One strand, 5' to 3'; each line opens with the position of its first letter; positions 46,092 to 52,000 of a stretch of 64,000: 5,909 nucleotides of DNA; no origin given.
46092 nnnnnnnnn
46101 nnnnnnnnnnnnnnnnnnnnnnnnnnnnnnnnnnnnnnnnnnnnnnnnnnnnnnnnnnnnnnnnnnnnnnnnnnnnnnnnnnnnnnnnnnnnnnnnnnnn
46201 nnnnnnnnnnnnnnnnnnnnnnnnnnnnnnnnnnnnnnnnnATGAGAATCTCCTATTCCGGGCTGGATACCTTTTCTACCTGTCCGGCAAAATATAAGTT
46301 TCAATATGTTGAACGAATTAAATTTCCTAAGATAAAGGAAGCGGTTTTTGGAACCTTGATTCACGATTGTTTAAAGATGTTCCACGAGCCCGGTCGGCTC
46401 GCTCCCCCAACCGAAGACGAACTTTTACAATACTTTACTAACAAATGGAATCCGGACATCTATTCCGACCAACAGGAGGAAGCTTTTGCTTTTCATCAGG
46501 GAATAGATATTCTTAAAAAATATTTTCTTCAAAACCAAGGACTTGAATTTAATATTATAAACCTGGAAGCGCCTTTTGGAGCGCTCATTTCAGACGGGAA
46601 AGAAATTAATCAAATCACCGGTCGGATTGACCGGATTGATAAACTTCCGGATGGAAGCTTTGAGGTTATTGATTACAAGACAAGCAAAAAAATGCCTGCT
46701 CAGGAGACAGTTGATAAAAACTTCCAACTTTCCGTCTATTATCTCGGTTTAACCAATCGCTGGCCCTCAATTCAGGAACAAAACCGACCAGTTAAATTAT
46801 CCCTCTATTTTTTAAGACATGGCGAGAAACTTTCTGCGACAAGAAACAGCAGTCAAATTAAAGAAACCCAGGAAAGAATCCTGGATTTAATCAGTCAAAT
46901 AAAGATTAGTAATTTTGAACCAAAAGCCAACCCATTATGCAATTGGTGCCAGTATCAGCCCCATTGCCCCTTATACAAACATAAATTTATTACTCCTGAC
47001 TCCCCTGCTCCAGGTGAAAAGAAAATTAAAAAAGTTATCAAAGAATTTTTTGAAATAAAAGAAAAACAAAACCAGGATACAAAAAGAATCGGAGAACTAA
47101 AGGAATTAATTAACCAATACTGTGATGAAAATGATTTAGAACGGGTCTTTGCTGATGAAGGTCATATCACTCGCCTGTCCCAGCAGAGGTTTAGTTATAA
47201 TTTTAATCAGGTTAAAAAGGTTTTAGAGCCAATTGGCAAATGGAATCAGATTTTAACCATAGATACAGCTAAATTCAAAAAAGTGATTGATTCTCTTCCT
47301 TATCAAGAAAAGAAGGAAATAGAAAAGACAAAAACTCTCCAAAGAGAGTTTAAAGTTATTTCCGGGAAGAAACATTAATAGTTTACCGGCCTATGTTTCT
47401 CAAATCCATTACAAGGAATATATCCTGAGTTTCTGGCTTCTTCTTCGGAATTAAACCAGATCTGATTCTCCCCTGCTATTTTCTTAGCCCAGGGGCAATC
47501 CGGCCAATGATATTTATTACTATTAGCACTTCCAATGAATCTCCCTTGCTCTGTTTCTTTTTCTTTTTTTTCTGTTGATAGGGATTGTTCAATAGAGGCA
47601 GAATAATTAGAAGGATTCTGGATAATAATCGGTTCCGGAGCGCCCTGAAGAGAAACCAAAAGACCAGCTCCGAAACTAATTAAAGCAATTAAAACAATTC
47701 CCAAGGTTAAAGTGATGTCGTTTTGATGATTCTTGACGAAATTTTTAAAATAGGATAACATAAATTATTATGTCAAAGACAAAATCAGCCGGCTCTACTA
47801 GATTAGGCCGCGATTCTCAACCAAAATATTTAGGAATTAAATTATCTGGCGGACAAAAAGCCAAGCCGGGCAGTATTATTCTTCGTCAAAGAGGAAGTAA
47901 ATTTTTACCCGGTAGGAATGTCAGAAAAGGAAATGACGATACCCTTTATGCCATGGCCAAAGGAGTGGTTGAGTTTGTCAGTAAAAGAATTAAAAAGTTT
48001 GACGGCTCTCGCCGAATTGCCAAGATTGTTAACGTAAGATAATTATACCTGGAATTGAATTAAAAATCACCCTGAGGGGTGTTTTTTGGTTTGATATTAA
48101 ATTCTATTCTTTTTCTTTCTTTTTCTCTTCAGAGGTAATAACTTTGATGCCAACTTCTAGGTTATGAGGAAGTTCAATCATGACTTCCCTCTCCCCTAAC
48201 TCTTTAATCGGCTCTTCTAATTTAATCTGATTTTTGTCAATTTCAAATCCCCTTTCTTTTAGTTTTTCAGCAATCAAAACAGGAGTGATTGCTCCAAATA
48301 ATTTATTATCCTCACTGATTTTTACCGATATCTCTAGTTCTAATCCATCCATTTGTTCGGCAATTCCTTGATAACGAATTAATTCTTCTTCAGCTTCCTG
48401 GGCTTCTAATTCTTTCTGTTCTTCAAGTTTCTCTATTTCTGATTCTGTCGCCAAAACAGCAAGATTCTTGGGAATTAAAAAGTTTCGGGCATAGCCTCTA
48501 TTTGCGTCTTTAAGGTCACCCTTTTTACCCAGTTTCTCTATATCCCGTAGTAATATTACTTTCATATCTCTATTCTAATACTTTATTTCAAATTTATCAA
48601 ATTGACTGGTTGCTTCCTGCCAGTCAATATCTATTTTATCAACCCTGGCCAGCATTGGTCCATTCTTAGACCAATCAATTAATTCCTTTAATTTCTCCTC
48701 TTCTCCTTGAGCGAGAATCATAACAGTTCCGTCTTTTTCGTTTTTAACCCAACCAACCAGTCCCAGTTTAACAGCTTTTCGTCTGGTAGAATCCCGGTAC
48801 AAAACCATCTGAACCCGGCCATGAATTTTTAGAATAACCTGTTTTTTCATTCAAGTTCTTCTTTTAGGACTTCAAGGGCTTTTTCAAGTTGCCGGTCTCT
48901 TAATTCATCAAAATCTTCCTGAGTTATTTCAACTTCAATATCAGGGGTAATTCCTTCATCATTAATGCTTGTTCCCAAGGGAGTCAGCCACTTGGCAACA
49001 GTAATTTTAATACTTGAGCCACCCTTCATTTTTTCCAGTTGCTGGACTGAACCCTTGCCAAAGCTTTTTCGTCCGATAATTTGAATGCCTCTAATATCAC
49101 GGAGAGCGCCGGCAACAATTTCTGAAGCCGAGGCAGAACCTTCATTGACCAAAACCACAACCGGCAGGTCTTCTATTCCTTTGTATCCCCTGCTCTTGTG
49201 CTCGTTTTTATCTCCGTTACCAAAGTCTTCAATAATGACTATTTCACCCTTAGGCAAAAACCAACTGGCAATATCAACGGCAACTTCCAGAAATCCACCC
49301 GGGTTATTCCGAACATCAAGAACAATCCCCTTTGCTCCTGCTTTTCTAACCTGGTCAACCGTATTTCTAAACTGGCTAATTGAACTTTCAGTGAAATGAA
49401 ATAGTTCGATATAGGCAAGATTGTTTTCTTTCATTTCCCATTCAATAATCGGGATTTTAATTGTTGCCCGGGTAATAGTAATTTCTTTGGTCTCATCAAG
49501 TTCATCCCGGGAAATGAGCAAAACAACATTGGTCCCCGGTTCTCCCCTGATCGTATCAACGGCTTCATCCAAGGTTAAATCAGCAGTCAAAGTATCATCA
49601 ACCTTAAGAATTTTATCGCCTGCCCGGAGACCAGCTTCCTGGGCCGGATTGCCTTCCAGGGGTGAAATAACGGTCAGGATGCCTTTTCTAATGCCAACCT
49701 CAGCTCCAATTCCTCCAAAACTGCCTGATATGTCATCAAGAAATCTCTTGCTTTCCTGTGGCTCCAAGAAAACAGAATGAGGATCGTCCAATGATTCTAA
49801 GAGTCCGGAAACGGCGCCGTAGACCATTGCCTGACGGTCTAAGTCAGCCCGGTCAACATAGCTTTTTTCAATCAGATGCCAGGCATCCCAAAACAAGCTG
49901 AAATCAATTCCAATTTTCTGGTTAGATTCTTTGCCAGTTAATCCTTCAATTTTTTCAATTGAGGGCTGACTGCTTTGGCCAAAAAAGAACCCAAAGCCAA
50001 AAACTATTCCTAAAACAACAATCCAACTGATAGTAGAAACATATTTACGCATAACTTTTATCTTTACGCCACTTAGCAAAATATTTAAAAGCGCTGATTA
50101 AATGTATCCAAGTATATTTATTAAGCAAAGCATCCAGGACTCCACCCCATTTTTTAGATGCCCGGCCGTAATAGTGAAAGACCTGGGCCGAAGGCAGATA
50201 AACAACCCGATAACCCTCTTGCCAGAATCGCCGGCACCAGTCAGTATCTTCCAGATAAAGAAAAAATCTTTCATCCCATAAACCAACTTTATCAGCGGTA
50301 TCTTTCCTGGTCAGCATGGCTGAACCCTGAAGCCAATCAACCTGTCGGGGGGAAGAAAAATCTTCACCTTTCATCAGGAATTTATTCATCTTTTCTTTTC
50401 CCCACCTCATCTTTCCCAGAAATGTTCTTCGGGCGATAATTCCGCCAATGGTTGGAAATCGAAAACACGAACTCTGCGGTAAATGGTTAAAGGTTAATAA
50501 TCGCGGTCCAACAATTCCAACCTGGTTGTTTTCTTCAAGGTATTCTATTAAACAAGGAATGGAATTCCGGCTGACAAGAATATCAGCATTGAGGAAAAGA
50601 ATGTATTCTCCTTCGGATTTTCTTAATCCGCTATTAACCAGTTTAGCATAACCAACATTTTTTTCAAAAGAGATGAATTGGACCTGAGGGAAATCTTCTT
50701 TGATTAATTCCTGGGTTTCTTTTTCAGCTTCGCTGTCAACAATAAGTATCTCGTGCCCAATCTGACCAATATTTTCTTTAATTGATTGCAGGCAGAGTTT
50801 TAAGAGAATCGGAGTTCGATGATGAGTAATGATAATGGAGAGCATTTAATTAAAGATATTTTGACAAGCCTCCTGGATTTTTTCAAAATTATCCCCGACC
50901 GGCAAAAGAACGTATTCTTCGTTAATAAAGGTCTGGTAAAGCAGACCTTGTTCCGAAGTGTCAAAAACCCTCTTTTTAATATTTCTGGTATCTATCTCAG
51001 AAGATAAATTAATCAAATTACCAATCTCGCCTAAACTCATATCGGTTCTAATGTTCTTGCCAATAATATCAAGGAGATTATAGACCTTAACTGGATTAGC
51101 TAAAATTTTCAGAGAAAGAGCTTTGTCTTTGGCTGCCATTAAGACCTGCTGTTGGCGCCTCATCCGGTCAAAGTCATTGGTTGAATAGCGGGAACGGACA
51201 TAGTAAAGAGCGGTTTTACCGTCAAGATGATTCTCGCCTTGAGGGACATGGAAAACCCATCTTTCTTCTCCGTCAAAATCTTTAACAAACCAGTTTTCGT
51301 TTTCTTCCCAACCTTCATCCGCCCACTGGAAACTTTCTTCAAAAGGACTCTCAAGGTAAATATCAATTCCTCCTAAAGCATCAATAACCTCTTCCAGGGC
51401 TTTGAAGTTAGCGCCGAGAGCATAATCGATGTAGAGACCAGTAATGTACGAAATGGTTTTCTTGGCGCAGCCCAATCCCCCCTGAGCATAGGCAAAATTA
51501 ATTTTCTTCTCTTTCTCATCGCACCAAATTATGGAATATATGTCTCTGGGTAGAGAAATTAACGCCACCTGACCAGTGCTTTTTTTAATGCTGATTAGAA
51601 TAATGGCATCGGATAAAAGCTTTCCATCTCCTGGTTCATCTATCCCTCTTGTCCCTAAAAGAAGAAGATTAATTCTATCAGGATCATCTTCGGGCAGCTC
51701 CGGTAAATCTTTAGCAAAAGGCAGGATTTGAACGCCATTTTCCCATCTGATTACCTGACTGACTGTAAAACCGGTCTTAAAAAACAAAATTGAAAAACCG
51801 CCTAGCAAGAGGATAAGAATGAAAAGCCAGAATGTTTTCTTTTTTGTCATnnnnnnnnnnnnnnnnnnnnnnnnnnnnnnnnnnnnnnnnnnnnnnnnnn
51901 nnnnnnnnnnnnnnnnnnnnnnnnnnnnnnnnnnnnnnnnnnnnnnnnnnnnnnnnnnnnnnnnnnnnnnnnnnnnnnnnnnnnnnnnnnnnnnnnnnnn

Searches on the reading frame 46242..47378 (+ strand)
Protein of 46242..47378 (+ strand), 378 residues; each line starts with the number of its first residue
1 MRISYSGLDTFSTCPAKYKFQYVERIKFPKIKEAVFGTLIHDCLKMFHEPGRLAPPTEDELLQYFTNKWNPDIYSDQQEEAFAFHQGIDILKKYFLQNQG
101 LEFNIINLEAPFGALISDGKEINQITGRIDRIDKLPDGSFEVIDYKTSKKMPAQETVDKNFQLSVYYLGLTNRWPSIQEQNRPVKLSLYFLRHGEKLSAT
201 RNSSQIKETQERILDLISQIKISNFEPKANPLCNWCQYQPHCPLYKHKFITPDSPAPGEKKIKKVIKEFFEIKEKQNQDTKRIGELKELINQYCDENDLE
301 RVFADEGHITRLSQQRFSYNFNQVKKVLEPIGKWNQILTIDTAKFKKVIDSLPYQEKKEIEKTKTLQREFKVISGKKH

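Call 34: search_protein_families(library=pfam, proteins=[window:46242-47378:+], max_evalue=0.001)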
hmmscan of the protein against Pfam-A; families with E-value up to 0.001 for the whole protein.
window:46242-47378:+ (378 aa): 3 families
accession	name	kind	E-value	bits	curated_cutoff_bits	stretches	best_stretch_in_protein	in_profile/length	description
PF12705.13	PDDEXK_1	-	3.5e-39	135.7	22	1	2-243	1-247/247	PD-(D/E)XK nuclease superfamily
PF01930.23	Cas_Cas4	-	1e-06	29.4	22.7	1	120-242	47-158/160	Domain of unknown function DUF83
PF24091.1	DUF7376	-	6.4e-05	23.2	27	1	260-365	90-206/219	Family of unknown function (DUF7376)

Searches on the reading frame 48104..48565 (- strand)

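Call 34: search_protein_families(library=pfam, proteins=[window:48104-48565:-], max_evalue=0.001)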
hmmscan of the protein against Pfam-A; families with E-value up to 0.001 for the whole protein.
window:48104-48565:- (153 aa): 2 families
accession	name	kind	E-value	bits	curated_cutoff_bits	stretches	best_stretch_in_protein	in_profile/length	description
PF01281.25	Ribosomal_L9_N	-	6.5e-22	77.3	20.7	1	1-47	1-47/47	Ribosomal protein L9, N-terminal domain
PF03948.19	Ribosomal_L9_C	-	1.6e-20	73.7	23.2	1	66-142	4-82/86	Ribosomal protein L9, C-terminal domain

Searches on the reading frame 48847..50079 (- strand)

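Call 34: search_protein_families(library=pfam, proteins=[window:48847-50079:-], max_evalue=0.001)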
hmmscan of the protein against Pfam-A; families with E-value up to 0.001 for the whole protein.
window:48847-50079:- (410 aa): 5 families
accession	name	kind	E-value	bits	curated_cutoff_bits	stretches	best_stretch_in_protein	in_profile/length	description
PF03572.23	Peptidase_S41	-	3.1e-48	163.9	24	1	221-383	2-165/165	Peptidase family S41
PF17820.7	PDZ_6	-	3e-10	40.1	27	1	139-191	4-54/54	PDZ domain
PF13180.12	PDZ_2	-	1.4e-09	38.6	27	1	122-201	1-79/80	PDZ domain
PF00595.29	PDZ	-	9.8e-09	35.9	23.2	1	134-189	26-80/81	PDZ domain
PF22694.1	CtpB_N-like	-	1.2e-08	35.7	27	1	43-106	20-82/85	Activating protease CtpB N-terminal domain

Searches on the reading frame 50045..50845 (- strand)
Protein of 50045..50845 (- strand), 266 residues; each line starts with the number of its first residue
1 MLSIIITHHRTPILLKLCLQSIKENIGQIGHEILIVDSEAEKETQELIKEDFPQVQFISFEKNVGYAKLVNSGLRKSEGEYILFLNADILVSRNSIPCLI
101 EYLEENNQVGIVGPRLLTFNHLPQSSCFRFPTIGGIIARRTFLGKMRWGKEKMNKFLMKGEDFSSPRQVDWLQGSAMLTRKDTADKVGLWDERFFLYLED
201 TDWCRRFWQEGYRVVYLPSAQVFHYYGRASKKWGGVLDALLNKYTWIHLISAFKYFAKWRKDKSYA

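Call 34: search_protein_families(library=pfam, proteins=[window:50045-50845:-], max_evalue=0.001)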
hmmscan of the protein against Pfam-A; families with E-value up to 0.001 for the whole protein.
window:50045-50845:- (266 aa): 5 families
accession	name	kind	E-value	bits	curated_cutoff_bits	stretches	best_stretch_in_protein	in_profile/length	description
PF00535.33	Glycos_transf_2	-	4.1e-19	69.6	23.3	1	3-119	1-119/168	Glycosyl transferase family 2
PF13641.12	Glyco_tranf_2_3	-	2.4e-13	51.1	27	1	8-230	10-217/230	Glycosyltransferase like family 2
PF13712.12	Glyco_tranf_2_5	-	9.5e-13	48.8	27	1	54-217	29-180/210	Glycosyltransferase like family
PF13632.12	Glyco_trans_2_3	-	4.3e-08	33.6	27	1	155-224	68-123/198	Glycosyl transferase family group 2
PF10111.15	Glyco_tranf_2_2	-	5.4e-05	23.3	27.3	1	32-207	31-199/276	Glycosyltransferase like family 2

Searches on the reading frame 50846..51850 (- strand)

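Call 34: search_protein_families(library=pfam, proteins=[window:50846-51850:-], max_evalue=0.001)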
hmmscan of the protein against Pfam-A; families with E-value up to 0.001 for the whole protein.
window:50846-51850:- (334 aa): 1 family
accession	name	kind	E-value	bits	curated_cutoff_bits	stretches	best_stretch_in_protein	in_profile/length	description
PF03816.19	LytR_cpsA_psr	-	3e-34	118.8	24.6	1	80-244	2-148/150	LytR_cpsA_psr family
